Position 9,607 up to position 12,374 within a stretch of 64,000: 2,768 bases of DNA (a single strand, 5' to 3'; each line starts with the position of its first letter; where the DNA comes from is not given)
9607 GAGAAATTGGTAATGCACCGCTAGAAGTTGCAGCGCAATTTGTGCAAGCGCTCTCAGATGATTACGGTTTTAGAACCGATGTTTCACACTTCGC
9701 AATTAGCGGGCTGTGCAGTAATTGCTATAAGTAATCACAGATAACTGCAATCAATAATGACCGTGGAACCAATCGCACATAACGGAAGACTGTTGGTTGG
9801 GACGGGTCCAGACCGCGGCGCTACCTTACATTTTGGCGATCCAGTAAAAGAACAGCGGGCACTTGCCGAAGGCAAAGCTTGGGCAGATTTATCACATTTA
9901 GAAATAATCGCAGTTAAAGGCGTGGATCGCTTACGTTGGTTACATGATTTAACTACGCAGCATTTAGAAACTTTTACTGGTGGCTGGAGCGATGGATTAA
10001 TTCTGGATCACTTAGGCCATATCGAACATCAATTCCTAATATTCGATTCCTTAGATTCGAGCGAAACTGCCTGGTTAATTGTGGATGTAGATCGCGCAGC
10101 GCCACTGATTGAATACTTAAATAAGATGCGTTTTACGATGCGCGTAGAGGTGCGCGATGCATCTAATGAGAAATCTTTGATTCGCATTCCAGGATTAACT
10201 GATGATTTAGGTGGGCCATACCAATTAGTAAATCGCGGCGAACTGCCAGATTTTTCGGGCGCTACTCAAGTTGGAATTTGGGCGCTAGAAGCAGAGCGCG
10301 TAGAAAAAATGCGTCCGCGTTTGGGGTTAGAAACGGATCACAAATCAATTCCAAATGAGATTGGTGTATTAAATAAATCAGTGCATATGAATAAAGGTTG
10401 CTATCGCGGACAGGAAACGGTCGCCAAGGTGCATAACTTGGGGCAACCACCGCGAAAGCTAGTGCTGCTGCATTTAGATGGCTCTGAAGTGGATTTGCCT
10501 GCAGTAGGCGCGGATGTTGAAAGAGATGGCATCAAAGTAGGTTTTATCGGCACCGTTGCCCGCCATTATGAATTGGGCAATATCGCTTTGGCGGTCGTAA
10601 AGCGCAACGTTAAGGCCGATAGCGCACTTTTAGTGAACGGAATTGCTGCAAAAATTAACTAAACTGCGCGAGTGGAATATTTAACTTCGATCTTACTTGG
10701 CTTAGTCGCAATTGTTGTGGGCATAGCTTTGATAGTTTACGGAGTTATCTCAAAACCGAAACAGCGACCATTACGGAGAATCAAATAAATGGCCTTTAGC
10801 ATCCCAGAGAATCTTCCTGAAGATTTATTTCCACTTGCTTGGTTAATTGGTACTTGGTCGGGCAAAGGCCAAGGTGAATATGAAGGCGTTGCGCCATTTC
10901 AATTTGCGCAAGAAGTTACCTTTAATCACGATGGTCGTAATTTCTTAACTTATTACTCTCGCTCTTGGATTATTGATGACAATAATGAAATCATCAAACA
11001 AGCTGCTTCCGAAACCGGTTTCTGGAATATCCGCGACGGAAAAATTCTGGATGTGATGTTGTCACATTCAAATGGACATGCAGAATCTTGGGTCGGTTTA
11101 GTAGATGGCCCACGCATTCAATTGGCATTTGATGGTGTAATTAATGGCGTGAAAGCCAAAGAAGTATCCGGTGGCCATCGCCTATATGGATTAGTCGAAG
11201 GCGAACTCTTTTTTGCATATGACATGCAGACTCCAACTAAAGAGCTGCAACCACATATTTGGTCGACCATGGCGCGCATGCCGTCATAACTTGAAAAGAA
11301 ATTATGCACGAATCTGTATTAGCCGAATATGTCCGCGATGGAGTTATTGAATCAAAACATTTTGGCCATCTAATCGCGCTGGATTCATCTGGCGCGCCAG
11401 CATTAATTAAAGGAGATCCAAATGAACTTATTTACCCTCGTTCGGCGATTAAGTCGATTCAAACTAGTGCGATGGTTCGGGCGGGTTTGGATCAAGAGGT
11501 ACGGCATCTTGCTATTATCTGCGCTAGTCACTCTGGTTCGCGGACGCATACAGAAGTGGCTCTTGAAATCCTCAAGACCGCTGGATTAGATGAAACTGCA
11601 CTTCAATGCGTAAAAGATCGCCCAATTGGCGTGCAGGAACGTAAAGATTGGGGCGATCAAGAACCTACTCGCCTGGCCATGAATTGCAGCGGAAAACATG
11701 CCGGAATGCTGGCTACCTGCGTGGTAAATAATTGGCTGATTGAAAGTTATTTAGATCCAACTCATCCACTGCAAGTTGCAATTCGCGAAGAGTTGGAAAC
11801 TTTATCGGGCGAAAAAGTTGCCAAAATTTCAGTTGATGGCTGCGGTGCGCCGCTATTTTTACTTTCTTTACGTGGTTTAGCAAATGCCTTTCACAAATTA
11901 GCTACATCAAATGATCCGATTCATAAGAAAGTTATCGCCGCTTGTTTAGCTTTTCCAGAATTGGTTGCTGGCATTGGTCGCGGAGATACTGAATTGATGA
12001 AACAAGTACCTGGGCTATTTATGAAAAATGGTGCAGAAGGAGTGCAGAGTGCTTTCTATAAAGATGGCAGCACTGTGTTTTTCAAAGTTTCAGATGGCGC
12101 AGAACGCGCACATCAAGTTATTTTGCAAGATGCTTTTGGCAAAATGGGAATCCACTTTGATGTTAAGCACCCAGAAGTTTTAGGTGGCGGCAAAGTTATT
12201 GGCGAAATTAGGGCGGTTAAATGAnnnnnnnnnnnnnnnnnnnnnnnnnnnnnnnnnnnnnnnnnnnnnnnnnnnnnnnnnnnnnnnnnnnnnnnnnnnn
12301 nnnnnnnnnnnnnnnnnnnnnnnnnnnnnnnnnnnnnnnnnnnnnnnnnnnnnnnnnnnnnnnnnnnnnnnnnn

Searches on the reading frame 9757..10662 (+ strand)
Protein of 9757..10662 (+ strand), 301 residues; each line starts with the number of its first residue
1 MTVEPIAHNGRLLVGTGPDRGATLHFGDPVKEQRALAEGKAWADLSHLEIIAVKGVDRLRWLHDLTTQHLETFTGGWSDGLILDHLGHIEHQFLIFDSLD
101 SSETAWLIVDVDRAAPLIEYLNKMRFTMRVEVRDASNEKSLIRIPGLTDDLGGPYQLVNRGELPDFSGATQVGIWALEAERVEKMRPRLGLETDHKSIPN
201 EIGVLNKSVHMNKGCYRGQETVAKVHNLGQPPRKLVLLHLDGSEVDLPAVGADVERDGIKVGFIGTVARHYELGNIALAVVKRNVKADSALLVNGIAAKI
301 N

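Call 73: search_protein_families(library=pfam, proteins=[window:9757-10662:+], max_evalue=0.00001)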
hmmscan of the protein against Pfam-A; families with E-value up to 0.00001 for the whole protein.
window:9757-10662:+ (301 aa): 1 family
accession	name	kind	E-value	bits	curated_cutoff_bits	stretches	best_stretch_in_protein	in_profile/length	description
PF01571.26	GCV_T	-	8.8e-14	51.8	25.6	1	26-146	24-145/255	Aminomethyltransferase folate-binding domain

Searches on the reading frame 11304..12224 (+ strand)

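Call 73: search_protein_families(library=pfam, proteins=[window:11304-12224:+], max_evalue=0.00001)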
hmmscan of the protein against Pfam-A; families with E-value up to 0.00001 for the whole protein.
window:11304-12224:+ (306 aa): 1 family
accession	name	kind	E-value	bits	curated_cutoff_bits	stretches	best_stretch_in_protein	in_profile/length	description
PF06089.17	Asparaginase_II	-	1.8e-91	306.9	25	1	8-303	2-321/322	L-asparaginase II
